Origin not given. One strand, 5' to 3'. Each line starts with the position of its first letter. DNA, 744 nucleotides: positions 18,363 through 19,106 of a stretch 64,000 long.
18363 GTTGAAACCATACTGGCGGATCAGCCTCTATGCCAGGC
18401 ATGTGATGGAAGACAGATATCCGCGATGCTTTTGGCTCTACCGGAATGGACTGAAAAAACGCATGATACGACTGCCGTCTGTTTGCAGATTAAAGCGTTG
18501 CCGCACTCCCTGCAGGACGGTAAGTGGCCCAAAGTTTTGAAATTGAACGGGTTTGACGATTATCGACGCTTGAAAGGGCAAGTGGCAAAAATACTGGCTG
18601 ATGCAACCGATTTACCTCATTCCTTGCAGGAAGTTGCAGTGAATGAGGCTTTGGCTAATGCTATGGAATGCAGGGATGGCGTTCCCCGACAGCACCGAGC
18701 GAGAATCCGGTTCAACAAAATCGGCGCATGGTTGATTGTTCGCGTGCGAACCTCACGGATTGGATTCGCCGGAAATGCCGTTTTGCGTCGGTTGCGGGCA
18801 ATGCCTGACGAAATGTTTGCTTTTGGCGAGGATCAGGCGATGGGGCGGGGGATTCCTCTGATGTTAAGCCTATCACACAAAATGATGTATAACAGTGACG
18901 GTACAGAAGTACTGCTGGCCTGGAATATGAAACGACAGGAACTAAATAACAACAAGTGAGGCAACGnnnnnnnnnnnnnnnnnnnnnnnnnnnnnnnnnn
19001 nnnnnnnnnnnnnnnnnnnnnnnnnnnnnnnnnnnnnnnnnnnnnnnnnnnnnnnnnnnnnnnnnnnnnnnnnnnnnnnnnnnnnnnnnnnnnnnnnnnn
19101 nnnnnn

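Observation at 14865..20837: Five-gene cytoplasmic signalling operon: PocR-PAS histidine kinase, lone receiver, REC-PAS-PP2C-HATPase, TPR/membrane protein, Crp-family regulator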

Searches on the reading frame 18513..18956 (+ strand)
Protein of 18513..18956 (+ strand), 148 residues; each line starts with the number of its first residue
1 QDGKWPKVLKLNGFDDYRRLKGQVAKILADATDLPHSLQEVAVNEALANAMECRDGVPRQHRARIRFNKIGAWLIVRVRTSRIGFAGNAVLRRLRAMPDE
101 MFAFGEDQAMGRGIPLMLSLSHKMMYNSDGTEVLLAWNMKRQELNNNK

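Call 59: search_solved_structures(query=A4, max_evalue=10, show_alignments=4)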
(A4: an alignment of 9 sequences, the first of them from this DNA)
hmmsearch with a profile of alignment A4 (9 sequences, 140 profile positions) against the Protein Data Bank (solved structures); distinct sequences matched with E-value up to 10: 2.
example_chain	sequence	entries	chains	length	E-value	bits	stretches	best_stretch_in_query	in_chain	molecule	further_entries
2lu7_A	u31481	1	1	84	0.19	14.9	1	54-90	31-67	Obscurin-like protein 1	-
6zu5_LJJ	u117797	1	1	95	2.9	11.1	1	77-97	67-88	eL37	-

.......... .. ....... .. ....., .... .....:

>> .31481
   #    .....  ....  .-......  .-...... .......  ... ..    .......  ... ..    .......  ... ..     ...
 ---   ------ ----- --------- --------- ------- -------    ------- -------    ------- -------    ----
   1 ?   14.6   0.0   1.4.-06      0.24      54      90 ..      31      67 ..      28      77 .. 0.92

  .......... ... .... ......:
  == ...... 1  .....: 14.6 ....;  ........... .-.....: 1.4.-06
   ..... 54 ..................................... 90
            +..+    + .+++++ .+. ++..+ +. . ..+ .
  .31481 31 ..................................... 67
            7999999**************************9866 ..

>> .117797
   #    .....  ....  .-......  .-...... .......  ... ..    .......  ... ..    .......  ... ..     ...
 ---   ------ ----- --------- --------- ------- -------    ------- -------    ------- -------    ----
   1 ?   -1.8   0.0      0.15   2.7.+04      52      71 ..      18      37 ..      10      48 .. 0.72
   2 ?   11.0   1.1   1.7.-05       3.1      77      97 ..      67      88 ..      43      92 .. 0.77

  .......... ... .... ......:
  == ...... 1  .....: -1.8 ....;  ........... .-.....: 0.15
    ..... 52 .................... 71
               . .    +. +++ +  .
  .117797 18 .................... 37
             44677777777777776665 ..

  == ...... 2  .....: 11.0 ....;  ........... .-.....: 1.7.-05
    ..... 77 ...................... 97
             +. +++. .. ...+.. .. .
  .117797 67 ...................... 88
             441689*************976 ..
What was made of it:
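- Checked: A profile of the domain finds nothing in the PDB by sequence (call 59).
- Tried and rejected: A profile of the GHKL-like domain against PDB sequences gave no meaningful hit (call 59), so structure prediction was needed.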

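Call 69: predict_structure(alignment_id=A5)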
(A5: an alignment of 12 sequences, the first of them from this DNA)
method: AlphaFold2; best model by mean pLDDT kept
length: 140 residues; sequences in the alignment: 12
mean_pLDDT: 82.7   pTM: 0.80
mean pLDDT of the five models: 82.7, 77.3, 75.1, 74.5, 73.6
residues with pLDDT >= 90: 52; 70-90: 66; 50-70: 22; < 50: 0
segments of 3 or more residues with pLDDT < 50: none
pLDDT, mean of each block of 10 residues (from residue 1): 80 78 91 91 87 63 89 93 74 83 66 81 89 92
secondary structure, 60 per line:
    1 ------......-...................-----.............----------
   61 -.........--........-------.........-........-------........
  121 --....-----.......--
elements in order: E7-12 H14-32 H38-50 E62-70 E73-80 H88-96 H98-105 H113-120 E123-126 E132-138

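Call 70: search_protein_representatives(protein=window:18513-18956:+)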
Query: 148 residues. Proteins with E-value up to 0.001 (for the whole library): 175; up to 1e-10: 60; up to 1e-30: 52. The best 150 are listed.
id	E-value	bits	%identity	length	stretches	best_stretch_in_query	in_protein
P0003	1.2e-75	268.2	84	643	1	3-143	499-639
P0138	4.1e-66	237.3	78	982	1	1-138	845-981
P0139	1.3e-64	232.5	72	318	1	1-139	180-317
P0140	4.4e-64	230.7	75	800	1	1-139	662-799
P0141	1.2e-63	229.3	72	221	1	1-139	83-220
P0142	7.3e-63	226.8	69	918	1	4-141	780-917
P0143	9.3e-63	226.4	74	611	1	5-138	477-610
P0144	2.7e-62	225.0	70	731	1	4-138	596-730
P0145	2.7e-62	224.9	73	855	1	1-138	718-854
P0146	3.4e-62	224.6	70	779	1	4-144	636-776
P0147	9.3e-62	223.2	71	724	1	5-142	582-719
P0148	1.4e-61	222.7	73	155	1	1-138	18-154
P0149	3.4e-61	221.4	71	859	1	1-141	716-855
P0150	4.7e-61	220.9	74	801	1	1-138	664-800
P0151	9.3e-61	220.0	73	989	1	1-141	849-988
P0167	2.0e-57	209.2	70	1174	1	1-138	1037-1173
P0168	2.1e-57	209.1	52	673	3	4-138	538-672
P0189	1.8e-14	69.9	33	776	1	5-141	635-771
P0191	5.7e-13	65.1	38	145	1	10-143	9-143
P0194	1.2e-10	57.5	41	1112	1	18-139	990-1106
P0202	2.3e-09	53.3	31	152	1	13-141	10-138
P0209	7.4e-09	51.7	37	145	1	24-144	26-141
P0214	9.5e-09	51.4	30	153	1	11-142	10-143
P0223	3.6e-08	49.5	32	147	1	8-140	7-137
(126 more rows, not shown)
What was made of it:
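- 18513..18932 (+): G3 RsbW/SpoIIAB-type GHKL domain (residues 497-636). N-box E541/N545 are kept but His is replaced by C549. The G1 box DxGxG is replaced by T576-S-R-I-G580-F. The G2-like motif is M606-GRGIP. Census: 52 representatives at E<=1e-30 among 1.84 billion, with the match lying at or near the C-terminus of every full-length hit inspected (call 70).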

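Call 73: search_protein_families(library=pfam, proteins=[P0191, P0202, P0209, P0214, P0223, P0189, P0194, P0138, P0167, P0168], max_evalue=0.001)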
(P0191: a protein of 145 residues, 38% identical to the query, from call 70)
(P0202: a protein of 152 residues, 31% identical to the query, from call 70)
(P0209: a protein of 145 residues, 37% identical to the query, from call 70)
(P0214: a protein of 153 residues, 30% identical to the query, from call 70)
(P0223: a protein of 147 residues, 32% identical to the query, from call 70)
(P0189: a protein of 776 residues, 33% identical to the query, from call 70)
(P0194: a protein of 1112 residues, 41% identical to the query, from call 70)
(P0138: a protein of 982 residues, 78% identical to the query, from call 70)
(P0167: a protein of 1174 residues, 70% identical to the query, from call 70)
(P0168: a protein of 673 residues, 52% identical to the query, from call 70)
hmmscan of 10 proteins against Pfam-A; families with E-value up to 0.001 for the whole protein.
P0191 (145 aa): 2 families
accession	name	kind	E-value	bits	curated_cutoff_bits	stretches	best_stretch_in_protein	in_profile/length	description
PF13581.12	HATPase_c_2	-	9.4e-16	58.4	27.4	1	30-137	24-127/127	Histidine kinase-like ATPase domain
PF02518.31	HATPase_c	-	4.3e-07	30.8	26.4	1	38-122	6-85/111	Histidine kinase-, DNA gyrase B-, and HSP90-like ATPase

P0202 (152 aa): 2 families
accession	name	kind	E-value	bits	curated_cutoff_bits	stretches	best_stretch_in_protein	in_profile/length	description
PF13581.12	HATPase_c_2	-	2.1e-13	50.8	27.4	1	17-134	11-127/127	Histidine kinase-like ATPase domain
PF02518.31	HATPase_c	-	3.9e-06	27.7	26.4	1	39-120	9-86/111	Histidine kinase-, DNA gyrase B-, and HSP90-like ATPase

P0209 (145 aa): 2 families
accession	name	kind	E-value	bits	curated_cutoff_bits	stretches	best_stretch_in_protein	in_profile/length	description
PF13581.12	HATPase_c_2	-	1.4e-10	41.7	27.4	1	40-134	31-127/127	Histidine kinase-like ATPase domain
PF02518.31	HATPase_c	-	0.00081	20.2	26.4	0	41-120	6-82/111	Histidine kinase-, DNA gyrase B-, and HSP90-like ATPase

P0214 (153 aa): 2 families
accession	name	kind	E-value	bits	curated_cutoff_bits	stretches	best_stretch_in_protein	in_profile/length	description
PF13581.12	HATPase_c_2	-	1.3e-15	57.9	27.4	1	15-137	7-126/127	Histidine kinase-like ATPase domain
PF02518.31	HATPase_c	-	4.9e-06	27.4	26.4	1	40-121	7-83/111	Histidine kinase-, DNA gyrase B-, and HSP90-like ATPase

P0223 (147 aa): 2 families
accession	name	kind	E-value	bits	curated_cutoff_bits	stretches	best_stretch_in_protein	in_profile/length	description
PF13581.12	HATPase_c_2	-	1.4e-13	51.4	27.4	1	19-134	11-127/127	Histidine kinase-like ATPase domain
PF02518.31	HATPase_c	-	8.7e-07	29.8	26.4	1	39-119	7-85/111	Histidine kinase-, DNA gyrase B-, and HSP90-like ATPase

P0189 (776 aa): 8 families
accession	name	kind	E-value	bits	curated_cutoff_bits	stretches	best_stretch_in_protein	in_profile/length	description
PF13426.13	PAS_9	-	7.5e-41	139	27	3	174-276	2-103/103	PAS domain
PF00989.32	PAS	-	4.6e-36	123.7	22.6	3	27-140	2-112/113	PAS fold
PF08448.16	PAS_4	-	1e-33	116.3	23.1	3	295-404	1-110/110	PAS fold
PF08447.18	PAS_3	-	1.9e-20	73.3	25.6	1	186-268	2-86/89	PAS fold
PF07228.17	SpoIIE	-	4.2e-19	69.7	25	1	457-629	2-191/192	Stage II sporulation protein E (SpoIIE)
PF13188.13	PAS_8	-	8.9e-17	60.8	21.8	2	164-203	2-38/65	PAS domain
PF13581.12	HATPase_c_2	-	3.5e-15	56.6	27.4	1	649-765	10-125/127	Histidine kinase-like ATPase domain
PF02518.31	HATPase_c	-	0.00013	22.8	26.4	1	668-750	5-83/111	Histidine kinase-, DNA gyrase B-, and HSP90-like ATPase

P0194 (1112 aa): 10 families
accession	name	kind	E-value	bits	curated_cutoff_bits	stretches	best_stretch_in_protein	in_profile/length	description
PF13426.13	PAS_9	-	3.7e-39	133.6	27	3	138-236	4-102/103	PAS domain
PF08448.16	PAS_4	-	1.8e-26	92.9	23.1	2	131-239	1-109/110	PAS fold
PF00989.32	PAS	-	3e-25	88.9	22.6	3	335-430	5-102/113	PAS fold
PF07228.17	SpoIIE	-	8.2e-23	81.8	25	1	804-971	7-172/192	Stage II sporulation protein E (SpoIIE)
PF08447.18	PAS_3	-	2.2e-18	66.7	25.6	1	654-731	1-81/89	PAS fold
PF13188.13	PAS_8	-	6e-17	61.3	21.8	1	632-672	2-38/65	PAS domain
PF13493.11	DUF4118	-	5.3e-16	58.8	28.4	1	14-116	1-102/107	Domain of unknown function (DUF4118)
PF13581.12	HATPase_c_2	-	1.2e-10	41.9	27.4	1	1002-1104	23-127/127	Histidine kinase-like ATPase domain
PF02518.31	HATPase_c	-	3e-05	24.9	26.4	1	1012-1070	7-59/111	Histidine kinase-, DNA gyrase B-, and HSP90-like ATPase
PF08348.17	PAS_6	-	0.00072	19.8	27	0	408-448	75-113/115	YheO-like PAS domain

P0138 (982 aa): 9 families
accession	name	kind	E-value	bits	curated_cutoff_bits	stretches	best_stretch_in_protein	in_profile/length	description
PF07228.17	SpoIIE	-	4.2e-24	86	25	1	670-832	8-188/192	Stage II sporulation protein E (SpoIIE)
PF12729.13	4HB_MCP_1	-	8.9e-12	45.4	27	1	3-176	4-179/181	Four helix bundle sensory module for signal transduction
PF13185.12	GAF_2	-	1.2e-10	42.2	28.6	1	338-477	3-136/136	GAF domain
PF13426.13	PAS_9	-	3.1e-10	40.7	27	1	504-596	5-103/103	PAS domain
PF13492.12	GAF_3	-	1.4e-05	26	27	1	338-478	1-129/129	GAF domain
PF01590.32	GAF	-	1.6e-05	25.9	22.4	1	339-476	2-133/133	GAF domain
PF13581.12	HATPase_c_2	-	2.7e-05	24.6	27.4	1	883-980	33-127/127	Histidine kinase-like ATPase domain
PF07889.17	DUF1664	-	0.00018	22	34.6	1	190-297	12-115/124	Protein of unknown function (DUF1664)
PF08447.18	PAS_3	-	0.00071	20.2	25.6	0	513-582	3-79/89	PAS fold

P0167 (1174 aa): 12 families
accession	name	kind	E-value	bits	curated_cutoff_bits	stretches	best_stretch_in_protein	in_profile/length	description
PF07228.17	SpoIIE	-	5e-22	79.2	25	1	862-1011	8-160/192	Stage II sporulation protein E (SpoIIE)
PF00989.32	PAS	-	1.5e-18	67.2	22.6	2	396-503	4-113/113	PAS fold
PF13188.13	PAS_8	-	2e-17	62.8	21.8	1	688-742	1-54/65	PAS domain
PF13426.13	PAS_9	-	3.1e-14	53.6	27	1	403-504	1-102/103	PAS domain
PF13185.12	GAF_2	-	4.8e-10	40.2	28.6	1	534-675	2-136/136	GAF domain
PF01590.32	GAF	-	1.9e-07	32.1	22.4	1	536-674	2-133/133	GAF domain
PF13581.12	HATPase_c_2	-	2.5e-06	27.9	27.4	1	1075-1172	33-127/127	Histidine kinase-like ATPase domain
PF08448.16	PAS_4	-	7.7e-06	26.5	23.1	0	400-507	2-109/110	PAS fold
PF22588.2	dCache_1_like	-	8.3e-06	26.3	27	1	187-273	2-87/89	Histidine kinase sensor domain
PF02743.24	dCache_1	-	8.5e-06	25.9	45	1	105-267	68-232/240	Cache domain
PF08447.18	PAS_3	-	0.00016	22.3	25.6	0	430-495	15-83/89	PAS fold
PF15330.11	SIT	-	0.00053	20.9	27.6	1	299-400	10-109/114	SHP2-interacting transmembrane adaptor protein, SIT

P0168 (673 aa): 4 families
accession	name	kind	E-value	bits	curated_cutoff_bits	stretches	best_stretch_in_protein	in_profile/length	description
PF07228.17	SpoIIE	-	4.7e-23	82.6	25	1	361-526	8-191/192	Stage II sporulation protein E (SpoIIE)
PF13188.13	PAS_8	-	3.5e-09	36.7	21.8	1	187-240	1-50/65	PAS domain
PF13581.12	HATPase_c_2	-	4.7e-07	30.3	27.4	1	571-671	30-127/127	Histidine kinase-like ATPase domain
PF00989.32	PAS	-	1.5e-05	25.4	22.6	1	188-295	2-112/113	PAS fold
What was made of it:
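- Checked: Distant stand-alone relatives of about 140 aa score 41-58 bits for HATPase_c_2 (call 73).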

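Call 74: fold_search(model_id=the predicted structure, library=pdb)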
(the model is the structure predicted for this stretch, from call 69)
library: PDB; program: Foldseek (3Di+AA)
matches with E <= 10: 452; with E <= 0.001: 11
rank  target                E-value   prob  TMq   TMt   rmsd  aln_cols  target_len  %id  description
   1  6m37_C                6.8e-05  1.00  0.63  0.75   3.4       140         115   16  The crystal structure of B. subtilis RsbV/RsbW complex in the hexagonal crystal form (released 2020-07-15)
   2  6m37_A                2.2e-04  1.00  0.61  0.74   3.9       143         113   16  The crystal structure of B. subtilis RsbV/RsbW complex in the hexagonal crystal form (released 2020-07-15)
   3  1th8_A                3.0e-04  1.00  0.61  0.64   4.6       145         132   16  Crystal Structures of the ADP and ATP bound forms of the Bacillus Anti-sigma factor SpoIIAB in complex with the Anti-a (released 2004-06-15)
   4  6m36_G                3.6e-04  1.00  0.60  0.78   3.5       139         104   16  The crystal structure of B. subtilis RsbV/RsbW complex in the monoclinic crystal form (released 2020-07-15)
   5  1til_E                3.6e-04  1.00  0.59  0.59   5.6       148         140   18  Crystal Structures of the ADP and ATP bound forms of the Bacillus Anti-sigma factor SpoIIAB in complex with the Anti-a (released 2004-06-15)
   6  6m36_A                3.9e-04  1.00  0.59  0.78   4.1       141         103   13  The crystal structure of B. subtilis RsbV/RsbW complex in the monoclinic crystal form (released 2020-07-15)
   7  1l0o_A                4.7e-04  1.00  0.61  0.61   4.5       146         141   18  Crystal Structure of the Bacillus stearothermophilus Anti-Sigma Factor SpoIIAB with the Sporulation Sigma Factor Sigma (released 2002-04-03)
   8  8ih8_D                5.6e-04  1.00  0.62  0.66   4.9       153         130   11  anti-sigmaF factor and Anti-sigmaF factor antagonist complex(usfx-RsfB) (released 2024-02-28)
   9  1tid_C                5.6e-04  1.00  0.62  0.64   5.6       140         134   19  Crystal Structures of the ADP and ATP bound forms of the Bacillus Anti-sigma factor SpoIIAB in complex with the Anti-a (released 2004-06-15)
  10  1tid_A                6.7e-04  1.00  0.58  0.60   5.7       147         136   17  Crystal Structures of the ADP and ATP bound forms of the Bacillus Anti-sigma factor SpoIIAB in complex with the Anti-a (released 2004-06-15)
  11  6m36_I                7.2e-04  1.00  0.54  0.70   3.4       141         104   14  The crystal structure of B. subtilis RsbV/RsbW complex in the monoclinic crystal form (released 2020-07-15)
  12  8jzt_B                1.1e-03  1.00  0.56  0.60   5.7       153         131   11  The sigF and anti-sigma factor complex (released 2024-10-16)
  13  8jzt_D                1.5e-03  1.00  0.56  0.60   5.2       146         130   10  The sigF and anti-sigma factor complex (released 2024-10-16)
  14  6m36_E                1.8e-03  1.00  0.59  0.80   3.1       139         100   15  The crystal structure of B. subtilis RsbV/RsbW complex in the monoclinic crystal form (released 2020-07-15)
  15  8ih8_C                2.5e-03  1.00  0.57  0.62   5.4       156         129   12  anti-sigmaF factor and Anti-sigmaF factor antagonist complex(usfx-RsfB) (released 2024-02-28)
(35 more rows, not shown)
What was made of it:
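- Checked: An AF2 model (pLDDT 82.7, pTM 0.80; call 69) gives RsbW, SpoIIAB or UsfX as all of its top 18 Foldseek hits (TM up to 0.78-0.80; call 74).
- RsbW/SpoIIAB fold (call 74).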
